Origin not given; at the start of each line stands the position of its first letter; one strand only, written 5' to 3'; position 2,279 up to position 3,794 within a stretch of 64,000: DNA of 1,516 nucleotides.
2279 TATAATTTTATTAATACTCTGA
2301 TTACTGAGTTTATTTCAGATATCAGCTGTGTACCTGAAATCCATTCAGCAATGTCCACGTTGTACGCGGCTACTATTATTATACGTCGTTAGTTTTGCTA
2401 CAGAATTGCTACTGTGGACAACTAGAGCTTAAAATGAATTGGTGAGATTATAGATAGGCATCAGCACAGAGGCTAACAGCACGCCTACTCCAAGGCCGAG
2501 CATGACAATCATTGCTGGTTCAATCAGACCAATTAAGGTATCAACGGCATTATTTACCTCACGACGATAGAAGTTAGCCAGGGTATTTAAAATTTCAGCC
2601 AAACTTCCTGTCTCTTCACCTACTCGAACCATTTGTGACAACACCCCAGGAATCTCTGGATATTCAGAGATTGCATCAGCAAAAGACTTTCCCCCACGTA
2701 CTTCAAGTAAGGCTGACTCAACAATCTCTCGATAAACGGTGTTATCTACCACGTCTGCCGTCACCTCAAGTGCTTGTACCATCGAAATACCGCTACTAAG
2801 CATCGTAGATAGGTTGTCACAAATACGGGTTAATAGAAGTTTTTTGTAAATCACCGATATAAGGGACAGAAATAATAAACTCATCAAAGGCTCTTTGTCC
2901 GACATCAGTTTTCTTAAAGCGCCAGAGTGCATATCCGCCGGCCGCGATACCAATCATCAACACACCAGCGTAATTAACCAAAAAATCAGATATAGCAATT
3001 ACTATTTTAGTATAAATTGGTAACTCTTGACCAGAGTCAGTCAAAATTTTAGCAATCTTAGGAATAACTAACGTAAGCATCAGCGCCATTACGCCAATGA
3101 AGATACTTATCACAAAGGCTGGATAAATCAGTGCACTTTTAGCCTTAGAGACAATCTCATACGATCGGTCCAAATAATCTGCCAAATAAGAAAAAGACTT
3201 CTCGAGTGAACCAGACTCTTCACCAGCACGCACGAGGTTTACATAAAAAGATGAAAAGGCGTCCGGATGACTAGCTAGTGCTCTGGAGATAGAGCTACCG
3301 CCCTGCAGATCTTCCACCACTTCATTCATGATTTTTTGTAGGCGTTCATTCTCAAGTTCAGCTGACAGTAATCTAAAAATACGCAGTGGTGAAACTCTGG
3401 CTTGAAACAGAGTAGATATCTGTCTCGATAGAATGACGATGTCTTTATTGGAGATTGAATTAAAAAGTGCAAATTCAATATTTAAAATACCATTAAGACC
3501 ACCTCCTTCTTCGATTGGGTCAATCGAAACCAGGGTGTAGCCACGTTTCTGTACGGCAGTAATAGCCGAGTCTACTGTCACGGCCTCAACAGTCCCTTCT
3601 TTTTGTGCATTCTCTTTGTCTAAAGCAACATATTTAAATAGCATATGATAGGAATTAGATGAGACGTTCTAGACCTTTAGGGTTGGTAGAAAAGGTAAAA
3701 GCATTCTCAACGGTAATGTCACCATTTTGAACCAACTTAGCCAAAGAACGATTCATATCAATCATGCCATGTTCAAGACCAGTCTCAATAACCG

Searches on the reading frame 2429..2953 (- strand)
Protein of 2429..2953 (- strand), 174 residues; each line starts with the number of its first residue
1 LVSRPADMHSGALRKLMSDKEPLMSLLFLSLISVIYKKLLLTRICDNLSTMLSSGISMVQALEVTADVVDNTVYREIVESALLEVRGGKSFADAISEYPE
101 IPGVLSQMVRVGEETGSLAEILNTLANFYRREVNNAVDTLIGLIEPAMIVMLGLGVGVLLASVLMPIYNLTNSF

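Call 70: search_protein_families(library=pfam, proteins=[window:2429-2953:-], max_evalue=0.001)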
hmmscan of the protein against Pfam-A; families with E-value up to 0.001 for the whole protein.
window:2429-2953:- (174 aa): 1 family
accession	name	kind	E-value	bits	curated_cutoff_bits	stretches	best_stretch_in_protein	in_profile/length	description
PF00482.28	T2SSF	-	4.9e-32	111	25.2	1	45-166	2-125/125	Type II secretion system (T2SS), protein F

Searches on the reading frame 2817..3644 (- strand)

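Call 70: search_protein_families(library=pfam, proteins=[window:2817-3644:-], max_evalue=0.001)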
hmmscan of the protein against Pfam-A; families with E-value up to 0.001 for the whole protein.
window:2817-3644:- (275 aa): 1 family
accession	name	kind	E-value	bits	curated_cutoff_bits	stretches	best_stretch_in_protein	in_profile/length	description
PF00482.28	T2SSF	-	1.1e-29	103.3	25.2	1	73-195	2-125/125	Type II secretion system (T2SS), protein F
